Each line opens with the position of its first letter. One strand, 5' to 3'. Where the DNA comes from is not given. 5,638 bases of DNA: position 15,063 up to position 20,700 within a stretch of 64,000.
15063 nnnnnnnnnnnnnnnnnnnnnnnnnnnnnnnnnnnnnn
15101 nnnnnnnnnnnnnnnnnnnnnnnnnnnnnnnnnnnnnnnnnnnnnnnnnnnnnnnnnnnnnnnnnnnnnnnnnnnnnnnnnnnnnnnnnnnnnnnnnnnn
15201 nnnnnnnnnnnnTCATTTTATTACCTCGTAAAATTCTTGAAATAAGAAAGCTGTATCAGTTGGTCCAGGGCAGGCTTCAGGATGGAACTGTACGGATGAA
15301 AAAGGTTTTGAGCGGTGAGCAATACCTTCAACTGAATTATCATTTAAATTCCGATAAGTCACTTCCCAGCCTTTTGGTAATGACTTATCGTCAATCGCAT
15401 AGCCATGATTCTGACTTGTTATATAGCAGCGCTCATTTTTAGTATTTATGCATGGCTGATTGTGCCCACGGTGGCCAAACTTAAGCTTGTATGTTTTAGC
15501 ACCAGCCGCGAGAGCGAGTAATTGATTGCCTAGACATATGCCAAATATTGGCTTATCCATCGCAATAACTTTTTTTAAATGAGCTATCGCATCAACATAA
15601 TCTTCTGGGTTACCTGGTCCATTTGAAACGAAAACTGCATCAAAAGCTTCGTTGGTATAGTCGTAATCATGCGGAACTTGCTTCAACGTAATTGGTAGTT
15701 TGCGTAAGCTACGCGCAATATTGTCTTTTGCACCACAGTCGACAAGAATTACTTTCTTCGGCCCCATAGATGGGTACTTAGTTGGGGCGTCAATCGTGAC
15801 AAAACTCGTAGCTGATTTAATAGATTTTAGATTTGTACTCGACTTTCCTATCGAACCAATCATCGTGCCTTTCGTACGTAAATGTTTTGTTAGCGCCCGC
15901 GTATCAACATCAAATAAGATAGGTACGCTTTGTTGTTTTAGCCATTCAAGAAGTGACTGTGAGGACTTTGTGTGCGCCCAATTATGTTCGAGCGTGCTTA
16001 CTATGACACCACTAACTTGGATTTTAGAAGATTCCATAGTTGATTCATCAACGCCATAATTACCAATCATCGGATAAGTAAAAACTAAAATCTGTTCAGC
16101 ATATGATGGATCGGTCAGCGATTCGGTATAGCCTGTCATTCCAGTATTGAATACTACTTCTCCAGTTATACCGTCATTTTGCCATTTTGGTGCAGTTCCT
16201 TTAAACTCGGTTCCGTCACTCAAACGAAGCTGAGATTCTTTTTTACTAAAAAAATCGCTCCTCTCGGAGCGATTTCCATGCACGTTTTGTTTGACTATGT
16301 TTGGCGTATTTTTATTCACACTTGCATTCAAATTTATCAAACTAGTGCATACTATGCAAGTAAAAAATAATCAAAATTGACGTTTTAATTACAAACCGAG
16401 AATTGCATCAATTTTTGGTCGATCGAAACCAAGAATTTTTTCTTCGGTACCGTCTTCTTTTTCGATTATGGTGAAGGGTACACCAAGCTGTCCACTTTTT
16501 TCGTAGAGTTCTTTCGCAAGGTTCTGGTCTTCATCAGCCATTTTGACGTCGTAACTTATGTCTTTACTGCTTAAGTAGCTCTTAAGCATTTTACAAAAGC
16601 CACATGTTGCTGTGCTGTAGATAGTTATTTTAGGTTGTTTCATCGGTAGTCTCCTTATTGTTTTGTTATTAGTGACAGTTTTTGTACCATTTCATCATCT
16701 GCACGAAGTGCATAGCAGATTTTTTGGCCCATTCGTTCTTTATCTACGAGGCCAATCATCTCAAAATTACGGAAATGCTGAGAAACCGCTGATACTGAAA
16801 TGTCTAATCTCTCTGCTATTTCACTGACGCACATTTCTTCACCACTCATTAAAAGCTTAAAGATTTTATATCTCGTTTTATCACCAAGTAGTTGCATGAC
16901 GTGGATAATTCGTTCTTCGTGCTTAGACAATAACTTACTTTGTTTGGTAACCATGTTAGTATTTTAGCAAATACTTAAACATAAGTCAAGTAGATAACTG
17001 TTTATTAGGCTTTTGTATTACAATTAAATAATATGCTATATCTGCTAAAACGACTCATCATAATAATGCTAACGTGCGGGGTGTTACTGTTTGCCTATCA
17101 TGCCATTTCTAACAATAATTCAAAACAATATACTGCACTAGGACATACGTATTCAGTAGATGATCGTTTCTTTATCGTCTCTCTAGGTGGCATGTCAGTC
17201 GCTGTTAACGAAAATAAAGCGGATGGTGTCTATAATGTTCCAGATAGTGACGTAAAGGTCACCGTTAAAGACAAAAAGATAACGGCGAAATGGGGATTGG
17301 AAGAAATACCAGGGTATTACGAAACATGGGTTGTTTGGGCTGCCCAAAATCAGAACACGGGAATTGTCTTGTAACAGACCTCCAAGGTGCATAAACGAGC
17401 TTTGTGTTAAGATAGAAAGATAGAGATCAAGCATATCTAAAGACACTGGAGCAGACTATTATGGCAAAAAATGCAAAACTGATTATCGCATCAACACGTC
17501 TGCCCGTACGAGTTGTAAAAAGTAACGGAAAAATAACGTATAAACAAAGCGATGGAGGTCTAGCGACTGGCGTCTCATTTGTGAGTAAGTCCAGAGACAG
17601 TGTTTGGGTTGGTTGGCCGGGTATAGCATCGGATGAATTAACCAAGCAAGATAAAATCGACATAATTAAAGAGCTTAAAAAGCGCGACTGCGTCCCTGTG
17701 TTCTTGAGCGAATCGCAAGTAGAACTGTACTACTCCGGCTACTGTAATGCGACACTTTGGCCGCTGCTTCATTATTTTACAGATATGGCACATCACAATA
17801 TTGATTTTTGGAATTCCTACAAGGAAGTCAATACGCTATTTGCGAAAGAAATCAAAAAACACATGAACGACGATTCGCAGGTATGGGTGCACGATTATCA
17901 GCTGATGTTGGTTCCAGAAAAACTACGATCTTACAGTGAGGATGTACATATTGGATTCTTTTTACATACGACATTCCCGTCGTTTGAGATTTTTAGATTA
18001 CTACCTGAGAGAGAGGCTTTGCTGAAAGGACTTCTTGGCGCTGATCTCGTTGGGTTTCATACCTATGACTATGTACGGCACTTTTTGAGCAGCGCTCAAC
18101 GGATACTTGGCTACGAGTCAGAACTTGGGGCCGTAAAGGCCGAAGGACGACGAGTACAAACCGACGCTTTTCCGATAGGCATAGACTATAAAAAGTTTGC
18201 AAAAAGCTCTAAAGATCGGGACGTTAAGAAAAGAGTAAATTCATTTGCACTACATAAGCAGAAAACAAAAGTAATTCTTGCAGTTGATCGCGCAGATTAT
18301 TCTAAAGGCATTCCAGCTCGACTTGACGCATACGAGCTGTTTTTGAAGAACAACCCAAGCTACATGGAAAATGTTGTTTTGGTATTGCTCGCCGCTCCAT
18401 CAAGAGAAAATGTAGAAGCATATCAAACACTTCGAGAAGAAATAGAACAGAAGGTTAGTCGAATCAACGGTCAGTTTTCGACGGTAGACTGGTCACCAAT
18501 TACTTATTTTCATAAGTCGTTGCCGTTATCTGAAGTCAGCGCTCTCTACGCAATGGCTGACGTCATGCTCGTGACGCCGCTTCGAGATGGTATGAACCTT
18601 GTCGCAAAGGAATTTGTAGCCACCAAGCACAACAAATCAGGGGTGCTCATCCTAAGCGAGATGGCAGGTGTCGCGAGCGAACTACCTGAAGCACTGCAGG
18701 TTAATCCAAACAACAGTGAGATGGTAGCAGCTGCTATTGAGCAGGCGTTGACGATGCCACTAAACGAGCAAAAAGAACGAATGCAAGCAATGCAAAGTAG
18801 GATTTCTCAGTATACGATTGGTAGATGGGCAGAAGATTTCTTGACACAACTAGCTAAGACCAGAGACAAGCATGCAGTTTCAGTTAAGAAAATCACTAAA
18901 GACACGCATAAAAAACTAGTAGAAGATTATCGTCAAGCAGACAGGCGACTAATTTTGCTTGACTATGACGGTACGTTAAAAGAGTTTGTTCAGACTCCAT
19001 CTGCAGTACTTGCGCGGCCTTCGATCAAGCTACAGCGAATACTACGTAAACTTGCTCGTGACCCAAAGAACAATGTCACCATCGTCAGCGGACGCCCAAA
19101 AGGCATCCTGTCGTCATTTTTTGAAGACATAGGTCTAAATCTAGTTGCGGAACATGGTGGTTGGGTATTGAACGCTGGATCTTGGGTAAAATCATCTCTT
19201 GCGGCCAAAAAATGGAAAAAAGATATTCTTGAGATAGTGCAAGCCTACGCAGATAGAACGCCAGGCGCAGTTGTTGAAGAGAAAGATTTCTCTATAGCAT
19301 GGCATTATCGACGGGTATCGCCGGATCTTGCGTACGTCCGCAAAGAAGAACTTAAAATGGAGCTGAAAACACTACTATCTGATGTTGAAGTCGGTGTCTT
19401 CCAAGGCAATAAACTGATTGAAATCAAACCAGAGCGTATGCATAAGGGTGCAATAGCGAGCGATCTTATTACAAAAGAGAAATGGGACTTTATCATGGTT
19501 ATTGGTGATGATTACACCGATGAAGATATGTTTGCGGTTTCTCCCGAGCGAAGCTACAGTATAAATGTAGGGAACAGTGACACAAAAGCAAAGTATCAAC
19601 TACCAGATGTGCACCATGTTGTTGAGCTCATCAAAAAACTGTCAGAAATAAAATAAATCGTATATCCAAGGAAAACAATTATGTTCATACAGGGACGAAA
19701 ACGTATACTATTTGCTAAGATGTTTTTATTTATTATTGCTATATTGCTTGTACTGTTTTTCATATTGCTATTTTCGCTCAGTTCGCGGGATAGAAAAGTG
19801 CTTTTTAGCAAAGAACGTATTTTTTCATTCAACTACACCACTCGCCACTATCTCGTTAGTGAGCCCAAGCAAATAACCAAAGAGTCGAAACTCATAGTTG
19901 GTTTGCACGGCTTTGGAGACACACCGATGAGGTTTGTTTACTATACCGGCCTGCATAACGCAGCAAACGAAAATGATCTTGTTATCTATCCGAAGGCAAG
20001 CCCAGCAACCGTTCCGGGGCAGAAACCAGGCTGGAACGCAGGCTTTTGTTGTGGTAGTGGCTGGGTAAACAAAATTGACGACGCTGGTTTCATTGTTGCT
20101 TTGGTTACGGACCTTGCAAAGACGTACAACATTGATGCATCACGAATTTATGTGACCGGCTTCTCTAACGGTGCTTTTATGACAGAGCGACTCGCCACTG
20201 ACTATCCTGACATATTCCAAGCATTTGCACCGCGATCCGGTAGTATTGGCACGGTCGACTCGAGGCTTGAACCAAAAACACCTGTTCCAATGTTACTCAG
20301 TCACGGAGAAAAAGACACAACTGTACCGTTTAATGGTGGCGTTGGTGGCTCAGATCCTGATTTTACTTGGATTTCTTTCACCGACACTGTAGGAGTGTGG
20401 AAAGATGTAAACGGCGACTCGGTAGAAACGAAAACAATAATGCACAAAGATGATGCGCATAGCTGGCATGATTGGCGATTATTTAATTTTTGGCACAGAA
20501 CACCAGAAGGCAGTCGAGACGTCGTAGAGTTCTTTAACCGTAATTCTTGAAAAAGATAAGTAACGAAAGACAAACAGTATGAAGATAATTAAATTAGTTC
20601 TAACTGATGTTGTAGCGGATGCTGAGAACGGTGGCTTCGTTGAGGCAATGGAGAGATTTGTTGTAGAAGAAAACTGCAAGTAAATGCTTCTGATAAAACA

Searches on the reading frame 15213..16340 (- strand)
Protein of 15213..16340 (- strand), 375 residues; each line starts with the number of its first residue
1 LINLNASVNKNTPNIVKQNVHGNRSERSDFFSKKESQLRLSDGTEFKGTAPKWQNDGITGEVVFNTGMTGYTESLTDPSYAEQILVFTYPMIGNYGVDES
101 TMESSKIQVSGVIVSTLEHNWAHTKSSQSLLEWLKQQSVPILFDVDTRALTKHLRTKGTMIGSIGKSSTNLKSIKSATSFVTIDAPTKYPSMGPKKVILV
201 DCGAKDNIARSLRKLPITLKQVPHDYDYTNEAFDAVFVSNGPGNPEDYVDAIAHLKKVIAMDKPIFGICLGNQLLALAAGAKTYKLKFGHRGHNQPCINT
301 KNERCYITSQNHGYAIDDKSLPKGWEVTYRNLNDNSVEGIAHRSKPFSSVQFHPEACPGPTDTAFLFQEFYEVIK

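Call 28: search_protein_families(library=pfam, proteins=[window:15213-16340:-], max_evalue=0.0001)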
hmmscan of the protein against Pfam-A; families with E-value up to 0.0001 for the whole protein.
window:15213-16340:- (375 aa): 3 families
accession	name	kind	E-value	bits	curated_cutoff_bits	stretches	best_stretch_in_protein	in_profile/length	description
PF00117.34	GATase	-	1.2e-53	182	22.8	1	199-372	2-189/190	Glutamine amidotransferase class-I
PF00988.28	CPSase_sm_chain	-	9.3e-48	161.7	27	1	38-164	1-126/126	Carbamoyl-phosphate synthase small chain, CPSase domain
PF07722.19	Peptidase_C26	-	8e-10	39.3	20.5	1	252-355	95-219/219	Peptidase C26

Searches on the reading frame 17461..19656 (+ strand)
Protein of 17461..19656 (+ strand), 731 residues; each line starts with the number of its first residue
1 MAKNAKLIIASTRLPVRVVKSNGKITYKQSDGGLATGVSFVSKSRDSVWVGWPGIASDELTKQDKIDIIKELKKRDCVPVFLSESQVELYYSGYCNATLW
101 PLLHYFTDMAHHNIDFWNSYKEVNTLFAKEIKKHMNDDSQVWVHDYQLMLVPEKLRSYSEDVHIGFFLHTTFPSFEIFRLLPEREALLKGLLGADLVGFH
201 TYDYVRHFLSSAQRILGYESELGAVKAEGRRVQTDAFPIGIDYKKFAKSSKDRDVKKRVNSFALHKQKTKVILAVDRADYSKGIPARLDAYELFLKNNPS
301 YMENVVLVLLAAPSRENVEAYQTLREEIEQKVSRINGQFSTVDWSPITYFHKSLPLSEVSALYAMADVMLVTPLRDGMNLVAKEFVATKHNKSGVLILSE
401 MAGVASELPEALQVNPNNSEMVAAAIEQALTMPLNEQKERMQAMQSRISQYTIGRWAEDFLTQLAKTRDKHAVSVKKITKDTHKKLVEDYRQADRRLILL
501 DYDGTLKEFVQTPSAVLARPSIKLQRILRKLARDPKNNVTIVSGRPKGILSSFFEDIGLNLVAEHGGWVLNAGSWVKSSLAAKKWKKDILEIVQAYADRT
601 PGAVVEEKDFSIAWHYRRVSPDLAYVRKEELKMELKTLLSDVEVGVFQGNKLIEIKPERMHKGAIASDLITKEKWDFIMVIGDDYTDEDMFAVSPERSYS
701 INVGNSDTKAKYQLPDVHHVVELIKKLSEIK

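Call 3: search_protein_families(library=ncbifam, proteins=[window:17461-19656:+], max_evalue=0.001)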
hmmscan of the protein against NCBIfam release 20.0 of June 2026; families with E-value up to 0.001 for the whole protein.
window:17461-19656:+ (731 aa): 12 families
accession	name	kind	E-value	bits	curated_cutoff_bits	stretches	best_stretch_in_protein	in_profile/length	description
NF011071.0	PRK14501.1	equivalog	5.8e-288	957.1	634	1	5-729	2-726/729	bifunctional alpha,alpha-trehalose-phosphate synthase (UDP-forming)/trehalose-phosphatase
TIGR02400.1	trehalose_OtsA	equivalog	1.1e-170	568.4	564.85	1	6-465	1-455/456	alpha,alpha-trehalose-phosphate synthase (UDP-forming)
TIGR02398.1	gluc_glyc_Psyn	equivalog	3.7e-114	382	569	2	223-466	239-482/487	glucosylglycerol-phosphate synthase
NF007513.0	PRK10117.1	equivalog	2.1e-103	346.8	759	1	27-486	17-473/474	alpha,alpha-trehalose-phosphate synthase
TIGR00685.1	T6PP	equivalog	1.4e-41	143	68.05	1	493-727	1-248/250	trehalose-phosphatase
TIGR01484.1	HAD-SF-IIB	subfamily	2.7e-19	70.1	41.8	1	497-693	1-214/221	HAD-IIB family hydrolase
NF007560.0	PRK10187.1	equivalog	2.9e-18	66.1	327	1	499-728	18-244/266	trehalose-phosphatase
TIGR04047.1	MSMEG_0565_glyc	hypoth_equivalog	1.3e-09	37.6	259.85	1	228-457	155-364/373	MSMEG_0565 family glycosyltransferase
TIGR00099.1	Cof-subfamily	subfamily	1.2e-07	31.6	137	1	627-711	155-237/256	Cof-type HAD-IIB family hydrolase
TIGR01487.1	Pglycolate_arch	equivalog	2.9e-05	24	122.75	1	496-711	2-196/215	phosphoglycolate phosphatase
NF047684.1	TeichurnBiosyTuaC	equivalog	0.00013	21.1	550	0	209-456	162-378/391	teichuronic acid biosynthesis protein TuaC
TIGR02472.1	sucr_P_syn_N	equivalog_domain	0.00015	20.7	576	1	233-339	210-313/439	sucrose-phosphate synthase, putative, glycosyltransferase domain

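Call 4: search_protein_families(library=pfam, proteins=[window:17461-19656:+], max_evalue=0.001)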
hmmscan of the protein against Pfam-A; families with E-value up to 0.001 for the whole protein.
window:17461-19656:+ (731 aa): 4 families
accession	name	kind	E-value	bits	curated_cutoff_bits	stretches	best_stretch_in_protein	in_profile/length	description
PF00982.27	Glyco_transf_20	-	8.5e-161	536.3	32.5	1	6-465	2-472/473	Glycosyltransferase family 20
PF02358.22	Trehalose_PPase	-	1.3e-46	159.1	27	1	499-716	1-233/235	Trehalose-phosphatase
PF08282.18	Hydrolase_3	-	1.2e-09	38.7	20.9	0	628-712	154-237/255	haloacid dehalogenase-like hydrolase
PF00534.26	Glycos_transf_1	-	0.00015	21.8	26.4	0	265-441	11-165/172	Glycosyl transferases group 1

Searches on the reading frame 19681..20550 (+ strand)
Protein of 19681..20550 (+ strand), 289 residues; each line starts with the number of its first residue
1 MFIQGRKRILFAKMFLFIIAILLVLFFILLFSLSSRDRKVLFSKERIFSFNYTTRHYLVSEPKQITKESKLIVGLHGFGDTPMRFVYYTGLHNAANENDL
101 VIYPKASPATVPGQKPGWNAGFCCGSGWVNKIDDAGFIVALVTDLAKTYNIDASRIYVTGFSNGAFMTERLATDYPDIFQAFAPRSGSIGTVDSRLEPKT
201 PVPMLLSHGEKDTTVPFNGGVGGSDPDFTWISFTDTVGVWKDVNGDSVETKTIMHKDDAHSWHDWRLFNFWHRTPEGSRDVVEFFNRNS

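Call 3: search_protein_families(library=ncbifam, proteins=[window:19681-20550:+], max_evalue=0.001)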
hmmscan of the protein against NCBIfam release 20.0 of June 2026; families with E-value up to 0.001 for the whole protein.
window:19681-20550:+ (289 aa): 4 families
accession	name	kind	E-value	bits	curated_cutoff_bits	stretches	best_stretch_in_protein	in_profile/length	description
NF050058.1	e_dPHAscl_type1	hypoth_equivalog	2.1e-35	122.5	150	1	49-252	2-216/276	extracellular catalytic domain type 1 short-chain-length polyhydroxyalkanoate depolymerase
TIGR01840.1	esterase_phb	subfamily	5.3e-17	62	107.85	1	61-190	5-131/213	PHB depolymerase family esterase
NF050057.1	e_dPHAmcl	equivalog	4e-09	36.1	270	1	131-218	113-208/252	extracellular medium-chain-length polyhydroxyalkanoate depolymerase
NF050059.1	e_dPHAscl_type2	hypoth_equivalog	5.6e-07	29.2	280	0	147-183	2-38/305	extracellular catalytic domain type 2 short-chain-length polyhydroxyalkanoate depolymerase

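Call 4: search_protein_families(library=pfam, proteins=[window:19681-20550:+], max_evalue=0.001)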
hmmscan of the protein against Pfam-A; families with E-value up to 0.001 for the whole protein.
window:19681-20550:+ (289 aa): 4 families
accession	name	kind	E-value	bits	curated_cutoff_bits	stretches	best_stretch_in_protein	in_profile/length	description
PF02230.22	Abhydrolase_2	-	7.8e-09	36.1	23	1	65-218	10-173/217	Phospholipase/Carboxylesterase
PF00326.27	Peptidase_S9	-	1.1e-08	35.3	22.6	1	138-188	48-98/213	Prolyl oligopeptidase family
PF20434.5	BD-FAE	-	1.1e-06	28.8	26.8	0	130-169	65-104/215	BD-FAE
PF10503.15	Esterase_PHB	-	5.2e-06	26.3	23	1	69-189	16-132/219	Esterase PHB depolymerase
